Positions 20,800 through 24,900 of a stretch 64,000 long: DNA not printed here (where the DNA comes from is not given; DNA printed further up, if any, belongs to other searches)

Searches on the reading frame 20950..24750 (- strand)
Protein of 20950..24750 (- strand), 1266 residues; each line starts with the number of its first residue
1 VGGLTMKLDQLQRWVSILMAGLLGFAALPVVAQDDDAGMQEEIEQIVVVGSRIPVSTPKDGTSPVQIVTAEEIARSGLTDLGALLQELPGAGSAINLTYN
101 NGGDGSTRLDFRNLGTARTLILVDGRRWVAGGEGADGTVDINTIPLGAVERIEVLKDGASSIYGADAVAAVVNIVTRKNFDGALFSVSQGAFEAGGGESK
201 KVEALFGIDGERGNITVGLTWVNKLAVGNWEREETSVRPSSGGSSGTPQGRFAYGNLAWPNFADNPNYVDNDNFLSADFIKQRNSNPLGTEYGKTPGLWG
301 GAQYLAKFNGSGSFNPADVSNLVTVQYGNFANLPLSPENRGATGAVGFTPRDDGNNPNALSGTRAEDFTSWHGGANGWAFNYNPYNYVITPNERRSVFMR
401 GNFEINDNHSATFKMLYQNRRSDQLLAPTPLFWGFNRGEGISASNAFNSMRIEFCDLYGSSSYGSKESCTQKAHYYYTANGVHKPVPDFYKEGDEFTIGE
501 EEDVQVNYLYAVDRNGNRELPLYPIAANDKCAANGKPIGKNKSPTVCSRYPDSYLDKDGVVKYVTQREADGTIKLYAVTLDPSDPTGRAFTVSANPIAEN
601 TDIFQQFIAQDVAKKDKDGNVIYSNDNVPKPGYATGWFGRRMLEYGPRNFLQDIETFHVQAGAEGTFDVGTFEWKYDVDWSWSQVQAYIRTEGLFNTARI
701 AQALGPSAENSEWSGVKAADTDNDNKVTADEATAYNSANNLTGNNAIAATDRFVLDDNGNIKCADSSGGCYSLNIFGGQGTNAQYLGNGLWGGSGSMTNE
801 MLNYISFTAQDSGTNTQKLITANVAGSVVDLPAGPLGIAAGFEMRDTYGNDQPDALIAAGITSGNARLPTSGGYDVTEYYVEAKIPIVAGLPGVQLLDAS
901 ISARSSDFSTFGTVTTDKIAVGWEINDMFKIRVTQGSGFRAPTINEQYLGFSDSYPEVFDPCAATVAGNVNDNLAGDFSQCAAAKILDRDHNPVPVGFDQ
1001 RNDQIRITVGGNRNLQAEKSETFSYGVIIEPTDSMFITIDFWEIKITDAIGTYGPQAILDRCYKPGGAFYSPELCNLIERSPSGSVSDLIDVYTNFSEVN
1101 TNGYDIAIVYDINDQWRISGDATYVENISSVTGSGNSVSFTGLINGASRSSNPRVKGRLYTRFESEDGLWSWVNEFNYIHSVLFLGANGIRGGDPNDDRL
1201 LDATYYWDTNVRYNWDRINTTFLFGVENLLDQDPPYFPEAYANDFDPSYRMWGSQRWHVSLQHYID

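Call 52: search_protein_families(library=pfam, proteins=[window:20950-24750:-], max_evalue=0.001)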
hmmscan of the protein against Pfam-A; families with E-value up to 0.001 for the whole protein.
window:20950-24750:- (1266 aa): 2 families
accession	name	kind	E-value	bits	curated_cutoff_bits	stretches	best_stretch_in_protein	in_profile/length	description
PF07715.20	Plug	-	1.9e-21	77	23.9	1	59-171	3-107/107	TonB-dependent Receptor Plug Domain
PF00593.30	TonB_dep_Rec_b-barrel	-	9.8e-21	75.5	27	1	717-1229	38-436/436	TonB dependent receptor-like, beta-barrel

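Call 73: search_protein_families(library=ncbifam, proteins=[window:20950-24750:-], max_evalue=0.001)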
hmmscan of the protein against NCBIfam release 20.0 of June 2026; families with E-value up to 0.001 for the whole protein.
window:20950-24750:- (1266 aa): 19 families
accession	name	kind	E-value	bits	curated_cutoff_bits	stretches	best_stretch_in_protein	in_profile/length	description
TIGR01779.1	TonB-B12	equivalog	1.2e-30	106.7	599.7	2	39-202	24-176/614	TonB-dependent vitamin B12 receptor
NF007926.1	PRK10641.1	equivalog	8.6e-24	84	836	2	27-191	10-168/617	TonB-dependent vitamin B12 receptor BtuB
NF007478.2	PRK10064.1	equivalog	1.7e-19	69.6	745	1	27-178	20-159/663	catecholate siderophore receptor CirA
NF010010.0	PRK13483.1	equivalog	3.1e-17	61.8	927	1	21-179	13-165/660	ligand-gated channel protein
NF010038.0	PRK13513.1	equivalog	7.3e-16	57.8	942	1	44-183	36-171/659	ligand-gated channel protein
TIGR01785.1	TonB-hemin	subfamily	2.7e-15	55.9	316.85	2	44-178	2-130/677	TonB-dependent heme/hemoglobin receptor family protein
NF050067.1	TonBEntbctnRecCfrA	equivalog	5.7e-15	54.7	1200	1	41-188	24-169/698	TonB-dependent ferric enterobactin receptor CfrA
NF010051.0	PRK13528.1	subfamily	3.1e-14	52.2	583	1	63-187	51-182/727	FepA family TonB-dependent siderophore receptor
NF010012.0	PRK13486.1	equivalog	3.2e-14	52.2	924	1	61-190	42-171/696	TonB-dependent receptor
NF010011.0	PRK13484.1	equivalog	3.2e-14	52.1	1197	1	37-178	24-160/682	IreA family TonB-dependent siderophore receptor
NF010048.1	PRK13524.1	subfamily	3.1e-13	49.1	493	1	62-187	54-186/744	FepA family TonB-dependent siderophore receptor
TIGR01786.1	TonB-hemlactrns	subfamily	9e-12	44.1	323.75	2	45-178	2-135/719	TonB-dependent hemoglobin/transferrin/lactoferrin family receptor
NF053590.1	TonB_dep_TOL0244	equivalog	2.6e-11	42.9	645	1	59-194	26-159/604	TOL_0244 family TonB-dependent receptor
NF052649.1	TonRcptRhtA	equivalog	5.4e-09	34.8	1100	1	34-181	32-169/744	TonB-dependent siderophore receptor RhtA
NF049946.1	TonB_dep_CU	exception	2.7e-08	32.6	700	1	103-179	97-172/683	TonB-dependent receptor, CU motif-type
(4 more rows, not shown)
